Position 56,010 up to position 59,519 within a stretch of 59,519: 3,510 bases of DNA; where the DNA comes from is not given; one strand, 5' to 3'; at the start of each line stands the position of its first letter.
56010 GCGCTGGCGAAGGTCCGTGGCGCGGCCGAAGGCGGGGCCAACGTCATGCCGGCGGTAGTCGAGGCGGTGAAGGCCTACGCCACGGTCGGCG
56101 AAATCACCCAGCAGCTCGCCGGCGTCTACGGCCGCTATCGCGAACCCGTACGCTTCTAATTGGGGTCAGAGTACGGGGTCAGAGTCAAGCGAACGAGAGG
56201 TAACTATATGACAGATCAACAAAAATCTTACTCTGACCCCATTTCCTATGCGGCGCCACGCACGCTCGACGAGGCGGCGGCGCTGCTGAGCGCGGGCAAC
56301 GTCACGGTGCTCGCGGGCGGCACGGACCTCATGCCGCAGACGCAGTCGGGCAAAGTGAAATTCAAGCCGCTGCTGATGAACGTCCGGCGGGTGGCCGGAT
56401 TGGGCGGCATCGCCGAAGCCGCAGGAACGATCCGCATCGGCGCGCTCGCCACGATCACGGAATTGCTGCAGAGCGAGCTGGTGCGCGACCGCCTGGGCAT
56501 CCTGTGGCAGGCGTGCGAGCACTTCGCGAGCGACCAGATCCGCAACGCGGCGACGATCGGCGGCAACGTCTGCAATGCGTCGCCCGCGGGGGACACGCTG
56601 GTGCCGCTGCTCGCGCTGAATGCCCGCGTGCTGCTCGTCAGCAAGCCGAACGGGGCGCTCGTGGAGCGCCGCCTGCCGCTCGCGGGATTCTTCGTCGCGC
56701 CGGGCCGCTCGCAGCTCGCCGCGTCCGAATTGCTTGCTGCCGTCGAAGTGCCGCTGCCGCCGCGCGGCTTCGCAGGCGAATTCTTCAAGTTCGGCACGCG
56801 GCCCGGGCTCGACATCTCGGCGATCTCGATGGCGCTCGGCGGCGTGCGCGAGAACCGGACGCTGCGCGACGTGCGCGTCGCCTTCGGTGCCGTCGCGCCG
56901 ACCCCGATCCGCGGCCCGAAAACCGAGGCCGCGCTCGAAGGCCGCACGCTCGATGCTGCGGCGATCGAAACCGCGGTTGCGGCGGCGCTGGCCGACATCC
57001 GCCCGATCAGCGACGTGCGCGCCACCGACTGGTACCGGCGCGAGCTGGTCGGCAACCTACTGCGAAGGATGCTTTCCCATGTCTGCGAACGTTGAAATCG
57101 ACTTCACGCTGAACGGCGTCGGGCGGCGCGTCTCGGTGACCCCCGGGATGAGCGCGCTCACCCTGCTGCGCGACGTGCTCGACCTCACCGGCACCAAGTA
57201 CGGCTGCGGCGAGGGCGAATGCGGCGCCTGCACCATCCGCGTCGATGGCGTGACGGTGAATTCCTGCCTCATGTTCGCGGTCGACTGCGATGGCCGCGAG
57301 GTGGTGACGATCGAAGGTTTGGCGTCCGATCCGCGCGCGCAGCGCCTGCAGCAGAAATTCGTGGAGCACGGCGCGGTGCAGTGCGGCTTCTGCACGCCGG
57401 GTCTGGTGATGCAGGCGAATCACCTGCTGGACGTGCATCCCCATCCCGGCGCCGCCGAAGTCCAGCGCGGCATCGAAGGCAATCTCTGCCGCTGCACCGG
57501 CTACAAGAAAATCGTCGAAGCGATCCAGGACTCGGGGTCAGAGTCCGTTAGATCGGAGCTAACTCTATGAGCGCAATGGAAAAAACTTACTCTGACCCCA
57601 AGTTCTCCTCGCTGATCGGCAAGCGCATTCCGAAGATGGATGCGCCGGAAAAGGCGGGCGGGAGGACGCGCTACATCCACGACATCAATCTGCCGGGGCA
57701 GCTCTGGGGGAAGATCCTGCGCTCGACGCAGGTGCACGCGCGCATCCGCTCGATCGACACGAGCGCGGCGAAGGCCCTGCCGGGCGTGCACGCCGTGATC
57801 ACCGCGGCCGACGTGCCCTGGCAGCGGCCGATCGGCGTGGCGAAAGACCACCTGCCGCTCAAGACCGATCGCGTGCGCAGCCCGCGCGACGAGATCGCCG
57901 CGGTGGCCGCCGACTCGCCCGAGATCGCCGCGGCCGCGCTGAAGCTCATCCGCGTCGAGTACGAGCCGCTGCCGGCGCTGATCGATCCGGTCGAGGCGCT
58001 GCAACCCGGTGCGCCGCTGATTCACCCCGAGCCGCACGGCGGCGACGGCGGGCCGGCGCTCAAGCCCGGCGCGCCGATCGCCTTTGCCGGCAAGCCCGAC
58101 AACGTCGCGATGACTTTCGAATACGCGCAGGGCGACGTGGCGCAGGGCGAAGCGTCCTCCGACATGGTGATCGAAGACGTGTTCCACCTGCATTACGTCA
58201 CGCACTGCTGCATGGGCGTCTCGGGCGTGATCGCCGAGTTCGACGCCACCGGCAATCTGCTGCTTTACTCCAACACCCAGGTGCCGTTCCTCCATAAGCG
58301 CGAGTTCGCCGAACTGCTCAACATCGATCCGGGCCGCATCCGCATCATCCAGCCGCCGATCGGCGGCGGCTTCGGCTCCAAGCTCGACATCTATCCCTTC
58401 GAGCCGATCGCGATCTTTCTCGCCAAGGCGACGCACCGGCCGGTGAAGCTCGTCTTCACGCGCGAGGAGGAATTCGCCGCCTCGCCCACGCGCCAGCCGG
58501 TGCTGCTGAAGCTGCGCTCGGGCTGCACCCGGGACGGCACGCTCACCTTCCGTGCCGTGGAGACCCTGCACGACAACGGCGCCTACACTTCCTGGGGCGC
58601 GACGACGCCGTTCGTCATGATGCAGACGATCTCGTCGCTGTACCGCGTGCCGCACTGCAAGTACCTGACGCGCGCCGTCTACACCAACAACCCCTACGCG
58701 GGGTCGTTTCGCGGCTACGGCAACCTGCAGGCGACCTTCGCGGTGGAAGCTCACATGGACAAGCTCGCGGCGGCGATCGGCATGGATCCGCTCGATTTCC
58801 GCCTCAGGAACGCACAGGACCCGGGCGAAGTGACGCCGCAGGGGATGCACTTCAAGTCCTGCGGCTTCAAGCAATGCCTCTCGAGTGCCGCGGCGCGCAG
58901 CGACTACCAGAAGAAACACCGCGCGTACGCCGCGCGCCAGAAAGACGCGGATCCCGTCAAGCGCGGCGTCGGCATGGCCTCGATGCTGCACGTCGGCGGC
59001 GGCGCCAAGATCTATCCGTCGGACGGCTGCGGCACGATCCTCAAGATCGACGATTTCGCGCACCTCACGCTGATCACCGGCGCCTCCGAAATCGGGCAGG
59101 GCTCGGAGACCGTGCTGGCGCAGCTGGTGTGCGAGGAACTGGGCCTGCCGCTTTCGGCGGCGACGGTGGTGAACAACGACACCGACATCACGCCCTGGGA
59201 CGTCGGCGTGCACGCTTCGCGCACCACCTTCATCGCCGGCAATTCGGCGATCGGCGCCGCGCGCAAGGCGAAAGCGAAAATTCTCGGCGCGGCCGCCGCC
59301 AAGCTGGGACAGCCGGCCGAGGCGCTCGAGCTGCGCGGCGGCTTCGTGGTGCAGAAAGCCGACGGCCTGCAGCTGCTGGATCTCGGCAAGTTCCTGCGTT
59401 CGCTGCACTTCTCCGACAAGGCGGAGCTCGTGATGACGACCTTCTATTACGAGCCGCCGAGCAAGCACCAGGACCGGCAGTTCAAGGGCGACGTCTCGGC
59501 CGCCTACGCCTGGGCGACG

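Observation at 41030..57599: Dense REP/REPIN family (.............) confined to the non-glycan part of the window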

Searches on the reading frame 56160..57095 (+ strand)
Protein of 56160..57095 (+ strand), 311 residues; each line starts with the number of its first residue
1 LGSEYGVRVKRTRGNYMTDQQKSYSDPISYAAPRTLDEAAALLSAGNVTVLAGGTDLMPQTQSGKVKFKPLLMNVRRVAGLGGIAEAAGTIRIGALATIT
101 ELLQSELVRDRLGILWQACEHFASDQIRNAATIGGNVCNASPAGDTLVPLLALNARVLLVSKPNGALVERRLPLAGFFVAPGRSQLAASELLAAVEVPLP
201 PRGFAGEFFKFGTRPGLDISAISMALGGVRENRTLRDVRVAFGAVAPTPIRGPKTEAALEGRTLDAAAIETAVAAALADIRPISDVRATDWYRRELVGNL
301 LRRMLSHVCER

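Call 15: search_protein_families(library=pfam, proteins=[window:56160-57095:+])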
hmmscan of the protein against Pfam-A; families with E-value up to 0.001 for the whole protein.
window:56160-57095:+ (311 aa): 2 families
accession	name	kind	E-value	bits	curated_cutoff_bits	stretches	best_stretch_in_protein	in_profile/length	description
PF00941.27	FAD_binding_5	-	5.1e-42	144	27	1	28-199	3-169/170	FAD binding domain in molybdopterin dehydrogenase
PF03450.22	CO_deh_flav_C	-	6.7e-25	87.6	25.5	1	208-307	2-101/102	CO dehydrogenase flavoprotein C-terminal domain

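Call 57: find_homologous_proteins(query=window:56208-57095:+)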
Query window:56208-57095:+ (295 aa): 7590 proteins with E <= 0.001 among 8000 candidates; the best 120 are listed.
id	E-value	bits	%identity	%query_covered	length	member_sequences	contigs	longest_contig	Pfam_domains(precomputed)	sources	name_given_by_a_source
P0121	1.7e-169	580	91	100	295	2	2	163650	PF00941.28,PF03450.23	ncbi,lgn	-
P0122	1.2e-168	577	91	100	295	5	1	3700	PF00941.28,PF03450.23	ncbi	-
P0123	2.1e-163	560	88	100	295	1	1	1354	PF00941.28,PF03450.23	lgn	-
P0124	4.4e-159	546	85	100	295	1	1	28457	PF00941.28,PF03450.23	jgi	jgi:xanthine dehydrogenase FAD-binding subunit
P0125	1.0e-157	542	85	100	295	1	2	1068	PF00941.28,PF03450.23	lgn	-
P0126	2.6e-155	534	85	99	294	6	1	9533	PF00941.28,PF03450.23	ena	-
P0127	1.3e-154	531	84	100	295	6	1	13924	PF00941.28,PF03450.23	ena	-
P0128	2.3e-152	524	83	100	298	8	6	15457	PF00941.28,PF03450.23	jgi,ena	-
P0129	1.4e-150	518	81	100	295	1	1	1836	PF00941.28,PF03450.23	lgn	-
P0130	1.6e-150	518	83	98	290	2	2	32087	PF00941.28,PF03450.23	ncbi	-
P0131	2.0e-148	511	79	100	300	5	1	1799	PF00941.28,PF03450.23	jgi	jgi:CO/xanthine dehydrogenase FAD-binding subunit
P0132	3.8e-147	507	81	98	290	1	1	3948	PF00941.28,PF03450.23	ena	-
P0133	3.3e-144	497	77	99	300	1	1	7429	PF00941.28,PF03450.23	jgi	jgi:xanthine dehydrogenase FAD-binding subunit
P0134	3.4e-144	497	78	100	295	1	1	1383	PF00941.28,PF03450.23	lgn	-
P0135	1.1e-143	495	80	97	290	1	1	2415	PF00941.28,PF03450.23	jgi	jgi:CO/xanthine dehydrogenase FAD-binding subunit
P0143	7.4e-130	450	73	95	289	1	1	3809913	PF00941.28,PF03450.23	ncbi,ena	-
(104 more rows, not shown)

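Call 59: find_encoding_contigs(protein=P0121, flank=6000, max_places=1)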
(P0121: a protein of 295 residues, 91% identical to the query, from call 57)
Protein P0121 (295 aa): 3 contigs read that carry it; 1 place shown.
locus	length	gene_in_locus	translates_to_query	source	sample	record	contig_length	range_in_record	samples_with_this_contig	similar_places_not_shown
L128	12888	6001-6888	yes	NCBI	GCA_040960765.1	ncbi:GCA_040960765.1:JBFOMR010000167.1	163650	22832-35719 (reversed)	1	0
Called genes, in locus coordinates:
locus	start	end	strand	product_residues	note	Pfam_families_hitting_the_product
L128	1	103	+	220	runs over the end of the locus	PF00392:GntR, PF07729:FCD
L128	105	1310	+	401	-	PF00108:Thiolase_N, PF02803:Thiolase_C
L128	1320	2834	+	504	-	PF00501:AMP-binding, PF13193:AMP-binding_C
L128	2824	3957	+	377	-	PF02771:Acyl-CoA_dh_N, PF02770:Acyl-CoA_dh_M, PF00441:Acyl-CoA_dh_1, PF08028:Acyl-CoA_dh_2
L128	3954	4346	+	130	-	PF02310:B12-binding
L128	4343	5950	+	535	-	PF01642:MM_CoA_mutase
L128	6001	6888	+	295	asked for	PF00941:FAD_binding_5, PF03450:CO_deh_flav_C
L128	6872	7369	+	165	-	PF00111:Fer2, PF13085:Fer2_3 (weak), PF01799:Fer2_2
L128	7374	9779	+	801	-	PF01315:Ald_Xan_dh_C, PF02738:MoCoBD_1, PF20256:MoCoBD_2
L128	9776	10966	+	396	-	PF02515:CoA_transf_3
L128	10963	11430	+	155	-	PF02830:V4R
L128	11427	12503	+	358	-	PF01210:NAD_Gly3P_dh_N (weak), PF02558:ApbA (weak), PF02317:Octopine_DH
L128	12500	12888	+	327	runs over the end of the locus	PF02737:3HCDH_N, PF00725:3HCDH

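Call 60: find_encoding_contigs(protein=P0143, flank=6000, max_places=1)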
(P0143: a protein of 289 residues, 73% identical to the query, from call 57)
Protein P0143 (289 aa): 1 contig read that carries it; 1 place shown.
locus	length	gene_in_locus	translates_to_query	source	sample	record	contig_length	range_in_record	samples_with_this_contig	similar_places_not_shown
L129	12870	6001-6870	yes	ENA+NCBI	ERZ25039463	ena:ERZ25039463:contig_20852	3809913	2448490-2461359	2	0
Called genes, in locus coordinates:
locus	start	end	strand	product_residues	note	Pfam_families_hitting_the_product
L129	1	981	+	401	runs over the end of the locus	PF00108:Thiolase_N, PF02803:Thiolase_C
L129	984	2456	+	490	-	PF00501:AMP-binding, PF13193:AMP-binding_C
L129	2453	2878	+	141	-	PF00903:Glyoxalase, PF13669:Glyoxalase_4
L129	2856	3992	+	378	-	PF02771:Acyl-CoA_dh_N, PF02770:Acyl-CoA_dh_M, PF00441:Acyl-CoA_dh_1, PF08028:Acyl-CoA_dh_2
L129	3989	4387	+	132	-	PF02310:B12-binding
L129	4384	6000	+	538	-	PF01642:MM_CoA_mutase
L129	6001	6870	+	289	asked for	PF00941:FAD_binding_5, PF03450:CO_deh_flav_C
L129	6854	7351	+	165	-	PF00111:Fer2, PF01799:Fer2_2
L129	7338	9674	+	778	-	PF01315:Ald_Xan_dh_C, PF02738:MoCoBD_1, PF20256:MoCoBD_2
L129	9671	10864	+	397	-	PF02515:CoA_transf_3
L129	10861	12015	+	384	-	PF05940:NnrS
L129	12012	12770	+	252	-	PF03308:MeaB, PF02492:cobW (faint)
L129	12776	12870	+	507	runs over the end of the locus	PF00501:AMP-binding, PF13193:AMP-binding_C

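Call 61: find_encoding_contigs(protein=P0130, flank=10000, max_places=1)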
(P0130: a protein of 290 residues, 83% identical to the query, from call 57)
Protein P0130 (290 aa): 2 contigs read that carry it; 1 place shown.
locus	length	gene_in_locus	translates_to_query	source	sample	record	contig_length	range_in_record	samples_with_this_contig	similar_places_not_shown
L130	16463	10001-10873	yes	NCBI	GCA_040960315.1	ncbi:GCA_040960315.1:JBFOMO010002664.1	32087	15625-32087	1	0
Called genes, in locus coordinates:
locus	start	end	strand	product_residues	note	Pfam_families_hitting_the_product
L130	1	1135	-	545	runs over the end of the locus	PF02538:Hydantoinase_B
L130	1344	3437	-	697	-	PF05378:Hydant_A_N, PF01968:Hydantoinase_A, PF19278:Hydant_A_C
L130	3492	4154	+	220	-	PF00392:GntR, PF07729:FCD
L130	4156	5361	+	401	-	PF00108:Thiolase_N, PF02803:Thiolase_C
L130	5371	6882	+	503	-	PF00501:AMP-binding, PF13193:AMP-binding_C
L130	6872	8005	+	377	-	PF02771:Acyl-CoA_dh_N, PF02770:Acyl-CoA_dh_M, PF00441:Acyl-CoA_dh_1, PF08028:Acyl-CoA_dh_2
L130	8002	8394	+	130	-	PF02310:B12-binding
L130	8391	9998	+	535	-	PF01642:MM_CoA_mutase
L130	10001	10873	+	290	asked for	PF00941:FAD_binding_5, PF03450:CO_deh_flav_C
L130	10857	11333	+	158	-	PF00111:Fer2, PF13085:Fer2_3 (weak), PF01799:Fer2_2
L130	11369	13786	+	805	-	PF01315:Ald_Xan_dh_C, PF02738:MoCoBD_1, PF20256:MoCoBD_2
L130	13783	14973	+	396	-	PF02515:CoA_transf_3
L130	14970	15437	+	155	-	PF02830:V4R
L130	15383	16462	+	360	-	?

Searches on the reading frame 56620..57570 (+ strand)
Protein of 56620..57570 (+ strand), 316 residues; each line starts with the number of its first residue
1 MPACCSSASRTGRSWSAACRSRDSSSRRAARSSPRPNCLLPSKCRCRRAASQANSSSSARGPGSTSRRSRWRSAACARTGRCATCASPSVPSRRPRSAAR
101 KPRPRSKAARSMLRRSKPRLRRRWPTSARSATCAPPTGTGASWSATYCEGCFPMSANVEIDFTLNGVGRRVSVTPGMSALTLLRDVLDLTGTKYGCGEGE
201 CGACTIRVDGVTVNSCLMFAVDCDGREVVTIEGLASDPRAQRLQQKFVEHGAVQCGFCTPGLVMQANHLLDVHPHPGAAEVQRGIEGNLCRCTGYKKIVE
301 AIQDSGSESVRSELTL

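Call 15: search_protein_families(library=pfam, proteins=[window:56620-57570:+])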
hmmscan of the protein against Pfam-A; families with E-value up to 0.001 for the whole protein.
window:56620-57570:+ (316 aa): 3 families
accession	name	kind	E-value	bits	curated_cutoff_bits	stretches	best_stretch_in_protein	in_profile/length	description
PF01799.25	Fer2_2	-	1.8e-29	102.1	30.3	1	230-303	1-75/75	[2Fe-2S] binding domain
PF00111.32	Fer2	-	2.3e-08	34.3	21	1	162-216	1-55/77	2Fe-2S iron-sulfur cluster binding domain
PF13085.11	Fer2_3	-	1.4e-05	25.5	27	1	193-235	49-90/107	2Fe-2S iron-sulfur cluster binding domain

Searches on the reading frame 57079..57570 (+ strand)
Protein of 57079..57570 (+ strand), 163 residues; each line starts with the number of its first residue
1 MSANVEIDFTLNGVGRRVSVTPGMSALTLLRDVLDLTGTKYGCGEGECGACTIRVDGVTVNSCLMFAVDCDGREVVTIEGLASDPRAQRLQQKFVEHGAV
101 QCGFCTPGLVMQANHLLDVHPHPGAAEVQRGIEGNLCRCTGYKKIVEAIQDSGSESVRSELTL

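Call 71: search_protein_families(library=pfam, proteins=[window:57079-57570:+])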
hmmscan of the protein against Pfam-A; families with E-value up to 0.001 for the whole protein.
window:57079-57570:+ (163 aa): 3 families
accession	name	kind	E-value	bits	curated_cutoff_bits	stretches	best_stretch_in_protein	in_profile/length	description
PF01799.25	Fer2_2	-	7.2e-30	103.4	30.3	1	77-150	1-75/75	[2Fe-2S] binding domain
PF00111.32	Fer2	-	6e-09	36.2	21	1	9-63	1-55/77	2Fe-2S iron-sulfur cluster binding domain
PF13085.11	Fer2_3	-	5.1e-06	26.9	27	1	40-82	49-90/107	2Fe-2S iron-sulfur cluster binding domain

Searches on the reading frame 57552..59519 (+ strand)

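Call 15: search_protein_families(library=pfam, proteins=[window:57552-59519:+])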
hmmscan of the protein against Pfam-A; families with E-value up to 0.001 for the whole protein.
window:57552-59519:+ (656 aa): 3 families
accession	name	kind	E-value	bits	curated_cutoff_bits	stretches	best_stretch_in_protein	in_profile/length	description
PF02738.23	MoCoBD_1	-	5.5e-75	252.1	27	1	181-421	5-244/244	Molybdopterin cofactor-binding domain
PF20256.3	MoCoBD_2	-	3.1e-34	119.2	27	1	446-652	2-200/283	Molybdopterin cofactor-binding domain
PF01315.27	Ald_Xan_dh_C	-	2.1e-29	102.5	31.3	1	37-141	2-110/110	Aldehyde oxidase and xanthine dehydrogenase, a/b hammerhead domain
